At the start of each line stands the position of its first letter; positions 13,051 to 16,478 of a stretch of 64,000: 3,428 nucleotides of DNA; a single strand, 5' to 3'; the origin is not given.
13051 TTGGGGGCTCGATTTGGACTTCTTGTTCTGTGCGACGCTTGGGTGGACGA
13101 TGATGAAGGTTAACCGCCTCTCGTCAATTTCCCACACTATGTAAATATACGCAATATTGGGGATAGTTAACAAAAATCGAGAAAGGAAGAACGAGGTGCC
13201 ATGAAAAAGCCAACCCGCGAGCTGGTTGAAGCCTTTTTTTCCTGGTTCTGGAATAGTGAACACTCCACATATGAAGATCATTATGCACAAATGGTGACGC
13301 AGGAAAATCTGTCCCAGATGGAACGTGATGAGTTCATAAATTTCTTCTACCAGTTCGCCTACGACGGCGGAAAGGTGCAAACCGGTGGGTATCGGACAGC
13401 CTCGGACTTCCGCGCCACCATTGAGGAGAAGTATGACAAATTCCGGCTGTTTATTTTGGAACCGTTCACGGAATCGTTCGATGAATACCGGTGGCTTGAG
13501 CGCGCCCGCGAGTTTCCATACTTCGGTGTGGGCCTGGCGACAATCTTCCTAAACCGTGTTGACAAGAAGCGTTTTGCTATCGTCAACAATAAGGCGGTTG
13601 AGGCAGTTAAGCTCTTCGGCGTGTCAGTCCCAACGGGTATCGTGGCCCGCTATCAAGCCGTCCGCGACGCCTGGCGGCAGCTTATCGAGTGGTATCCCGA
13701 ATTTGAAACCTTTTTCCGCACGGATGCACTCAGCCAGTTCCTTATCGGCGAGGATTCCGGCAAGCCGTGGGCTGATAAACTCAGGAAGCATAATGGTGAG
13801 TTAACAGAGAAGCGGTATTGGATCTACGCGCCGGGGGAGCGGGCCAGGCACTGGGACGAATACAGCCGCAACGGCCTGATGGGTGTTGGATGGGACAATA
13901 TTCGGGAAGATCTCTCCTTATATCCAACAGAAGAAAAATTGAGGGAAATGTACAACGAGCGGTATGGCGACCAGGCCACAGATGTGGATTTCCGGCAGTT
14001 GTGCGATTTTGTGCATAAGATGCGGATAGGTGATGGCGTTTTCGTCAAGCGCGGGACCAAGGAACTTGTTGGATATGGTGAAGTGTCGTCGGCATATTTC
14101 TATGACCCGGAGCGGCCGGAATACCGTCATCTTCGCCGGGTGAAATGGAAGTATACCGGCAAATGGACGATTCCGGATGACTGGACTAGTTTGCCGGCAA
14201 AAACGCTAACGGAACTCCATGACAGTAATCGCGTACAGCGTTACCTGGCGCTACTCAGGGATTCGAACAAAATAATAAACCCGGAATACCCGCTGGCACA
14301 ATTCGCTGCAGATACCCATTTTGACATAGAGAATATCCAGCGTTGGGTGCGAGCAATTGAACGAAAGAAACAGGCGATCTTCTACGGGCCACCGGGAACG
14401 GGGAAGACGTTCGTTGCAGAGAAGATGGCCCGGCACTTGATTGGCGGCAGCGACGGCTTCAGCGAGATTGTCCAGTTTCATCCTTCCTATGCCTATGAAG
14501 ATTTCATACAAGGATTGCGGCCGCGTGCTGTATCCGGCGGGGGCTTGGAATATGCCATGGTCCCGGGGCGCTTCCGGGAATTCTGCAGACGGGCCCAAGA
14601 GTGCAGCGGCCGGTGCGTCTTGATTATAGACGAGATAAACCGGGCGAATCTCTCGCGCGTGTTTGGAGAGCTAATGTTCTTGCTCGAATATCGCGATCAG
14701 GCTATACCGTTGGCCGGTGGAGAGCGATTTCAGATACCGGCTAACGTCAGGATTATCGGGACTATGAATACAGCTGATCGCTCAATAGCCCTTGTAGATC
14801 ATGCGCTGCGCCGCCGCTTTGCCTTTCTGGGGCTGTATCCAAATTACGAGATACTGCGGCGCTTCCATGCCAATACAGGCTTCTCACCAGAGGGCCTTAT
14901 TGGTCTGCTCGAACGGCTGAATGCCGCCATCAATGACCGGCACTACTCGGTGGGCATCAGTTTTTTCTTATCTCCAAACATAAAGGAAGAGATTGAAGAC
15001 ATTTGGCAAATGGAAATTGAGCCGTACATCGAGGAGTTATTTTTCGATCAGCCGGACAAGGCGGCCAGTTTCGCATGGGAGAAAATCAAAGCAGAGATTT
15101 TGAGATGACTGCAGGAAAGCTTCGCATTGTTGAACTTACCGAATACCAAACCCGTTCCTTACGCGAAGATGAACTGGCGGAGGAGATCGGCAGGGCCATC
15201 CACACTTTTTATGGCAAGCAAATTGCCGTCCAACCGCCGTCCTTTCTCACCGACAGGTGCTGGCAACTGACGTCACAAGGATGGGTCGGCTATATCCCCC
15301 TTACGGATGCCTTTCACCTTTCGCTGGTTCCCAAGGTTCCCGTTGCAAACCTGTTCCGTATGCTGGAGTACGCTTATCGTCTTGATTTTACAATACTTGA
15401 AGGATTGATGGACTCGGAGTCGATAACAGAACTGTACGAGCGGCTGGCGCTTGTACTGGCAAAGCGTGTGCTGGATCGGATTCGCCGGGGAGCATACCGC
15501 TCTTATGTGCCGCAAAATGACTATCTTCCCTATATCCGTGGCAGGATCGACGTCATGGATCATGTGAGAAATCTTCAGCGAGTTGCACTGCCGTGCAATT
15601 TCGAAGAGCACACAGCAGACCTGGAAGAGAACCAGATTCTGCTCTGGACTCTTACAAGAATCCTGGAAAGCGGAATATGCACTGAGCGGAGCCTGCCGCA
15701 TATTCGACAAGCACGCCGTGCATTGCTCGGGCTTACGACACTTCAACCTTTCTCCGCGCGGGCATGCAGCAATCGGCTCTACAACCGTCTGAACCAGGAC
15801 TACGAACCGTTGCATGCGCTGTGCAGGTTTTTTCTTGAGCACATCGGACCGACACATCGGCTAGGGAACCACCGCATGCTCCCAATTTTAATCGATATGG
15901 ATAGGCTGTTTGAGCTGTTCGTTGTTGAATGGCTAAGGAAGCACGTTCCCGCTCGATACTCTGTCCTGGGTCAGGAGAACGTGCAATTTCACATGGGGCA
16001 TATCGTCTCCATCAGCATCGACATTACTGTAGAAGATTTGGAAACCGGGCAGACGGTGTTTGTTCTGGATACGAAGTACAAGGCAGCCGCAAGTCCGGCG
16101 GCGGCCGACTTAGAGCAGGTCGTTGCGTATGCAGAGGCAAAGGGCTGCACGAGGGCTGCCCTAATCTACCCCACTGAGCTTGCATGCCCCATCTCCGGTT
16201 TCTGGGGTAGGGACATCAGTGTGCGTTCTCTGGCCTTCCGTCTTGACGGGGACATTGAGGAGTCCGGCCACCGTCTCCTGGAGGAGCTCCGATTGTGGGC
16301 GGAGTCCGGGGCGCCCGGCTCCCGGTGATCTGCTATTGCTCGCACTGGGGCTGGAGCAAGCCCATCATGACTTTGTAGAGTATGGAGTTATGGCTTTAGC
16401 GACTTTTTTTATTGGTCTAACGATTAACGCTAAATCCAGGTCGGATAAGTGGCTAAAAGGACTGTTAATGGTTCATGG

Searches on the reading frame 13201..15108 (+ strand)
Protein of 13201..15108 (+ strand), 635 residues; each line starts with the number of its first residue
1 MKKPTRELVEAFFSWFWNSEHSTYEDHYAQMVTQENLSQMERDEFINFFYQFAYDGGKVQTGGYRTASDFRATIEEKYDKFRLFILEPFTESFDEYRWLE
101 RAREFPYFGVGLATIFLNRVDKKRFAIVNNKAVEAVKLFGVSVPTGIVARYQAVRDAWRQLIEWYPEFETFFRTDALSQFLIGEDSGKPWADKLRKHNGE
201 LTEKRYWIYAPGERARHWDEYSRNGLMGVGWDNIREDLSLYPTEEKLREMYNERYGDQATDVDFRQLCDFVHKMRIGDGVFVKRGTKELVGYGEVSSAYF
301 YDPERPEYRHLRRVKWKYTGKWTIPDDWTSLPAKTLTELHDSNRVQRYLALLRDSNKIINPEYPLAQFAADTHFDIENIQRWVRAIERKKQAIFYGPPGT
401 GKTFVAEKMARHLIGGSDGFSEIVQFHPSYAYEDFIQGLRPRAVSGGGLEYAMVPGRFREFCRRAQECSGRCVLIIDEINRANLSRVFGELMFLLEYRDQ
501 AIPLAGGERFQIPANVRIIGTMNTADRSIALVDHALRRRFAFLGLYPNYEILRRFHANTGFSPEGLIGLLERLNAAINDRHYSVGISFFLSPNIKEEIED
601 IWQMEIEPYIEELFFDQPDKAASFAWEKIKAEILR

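Call 6: search_protein_families(library=padloc, proteins=[window:13201-15108:+], max_evalue=0.001)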
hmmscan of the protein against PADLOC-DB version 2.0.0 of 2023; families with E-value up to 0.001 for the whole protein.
window:13201-15108:+ (635 aa): 7 families
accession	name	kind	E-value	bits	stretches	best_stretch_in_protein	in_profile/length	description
PDLC03547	REase_II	-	8e-16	55.7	2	372-497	247-373/585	Type II restriction enzyme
PDLC04815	PDC-S02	-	1.2e-13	49.1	1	207-318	4-118/346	-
PDLC03448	REase_II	-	4.2e-13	46.3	1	228-443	286-501/857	Type II restriction enzyme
PDLC04819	PDC-S02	-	5.5e-12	43.6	1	206-317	5-120/334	-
PDLC04806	PDC-S02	-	5.6e-10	37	1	219-318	16-122/324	-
PDLC02195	IetA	-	0.00041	17.7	1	386-413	134-161/395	-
PDLC02196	IetA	-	0.00045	17.8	1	386-413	119-146/374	-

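Call 7: search_protein_families(library=pfam, proteins=[window:13201-15108:+], max_evalue=0.01)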
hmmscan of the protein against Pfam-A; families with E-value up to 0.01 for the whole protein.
window:13201-15108:+ (635 aa): 9 families
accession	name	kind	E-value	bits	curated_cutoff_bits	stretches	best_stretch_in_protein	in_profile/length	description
PF07728.20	AAA_5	-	2.9e-21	76.4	22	1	393-540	3-139/139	AAA domain (dynein-related subfamily)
PF00004.35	AAA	-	1.3e-10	42.2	21.2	1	393-541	2-124/131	ATPase family associated with various cellular activities (AAA)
PF13401.12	AAA_22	-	1.1e-05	26.2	27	1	391-496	7-109/130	AAA domain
PF00910.28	RNA_helicase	-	9e-05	23.4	21.5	0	393-414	2-23/105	RNA helicase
PF20720.3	nSTAND3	-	0.00035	20.8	27.2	1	376-425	4-50/155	Novel STAND NTPase 3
PF13481.12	AAA_25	-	0.0012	18.9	27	1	385-418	29-62/195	AAA domain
PF01695.23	IstB_IS21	-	0.0014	18.7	24.1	1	384-421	87-122/238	IstB-like ATP binding protein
PF13191.12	AAA_16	-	0.0016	19.4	32.6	0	394-465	29-101/167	AAA ATPase domain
PF02562.22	PhoH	-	0.0062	16.5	27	0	380-427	10-56/205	PhoH-like protein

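Call 90: search_protein_families(library=ncbifam, proteins=[window:13201-15108:+], max_evalue=0.0001)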
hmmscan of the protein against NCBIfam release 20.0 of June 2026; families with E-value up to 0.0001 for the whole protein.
window:13201-15108:+ (635 aa): 1 family
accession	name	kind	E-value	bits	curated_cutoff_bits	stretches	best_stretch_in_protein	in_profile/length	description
NF008457.0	PRK11331.1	equivalog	1.2e-46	159.4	637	1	376-625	181-452/459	5-methylcytosine-specific restriction enzyme subunit McrB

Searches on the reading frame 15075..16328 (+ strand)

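Call 6: search_protein_families(library=padloc, proteins=[window:15075-16328:+], max_evalue=0.001)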
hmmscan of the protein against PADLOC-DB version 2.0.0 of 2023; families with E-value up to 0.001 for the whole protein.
window:15075-16328:+ (417 aa): 0 families

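Call 7: search_protein_families(library=pfam, proteins=[window:15075-16328:+], max_evalue=0.01)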
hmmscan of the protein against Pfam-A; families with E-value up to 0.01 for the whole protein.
window:15075-16328:+ (417 aa): 1 family
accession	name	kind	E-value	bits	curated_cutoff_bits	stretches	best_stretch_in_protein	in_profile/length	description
PF10117.15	McrBC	-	3.3e-40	138.4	23.9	1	66-366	2-318/318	McrBC 5-methylcytosine restriction system component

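Call 90: search_protein_families(library=ncbifam, proteins=[window:15075-16328:+], max_evalue=0.0001)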
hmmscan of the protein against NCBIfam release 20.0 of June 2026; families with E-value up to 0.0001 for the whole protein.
window:15075-16328:+ (417 aa): 1 family
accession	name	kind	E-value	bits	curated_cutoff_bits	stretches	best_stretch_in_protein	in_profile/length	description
NF007277.0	PRK09736.1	equivalog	4.3e-31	108.3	338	1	86-345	5-273/353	5-methylcytosine-specific restriction endonuclease system specificity protein McrC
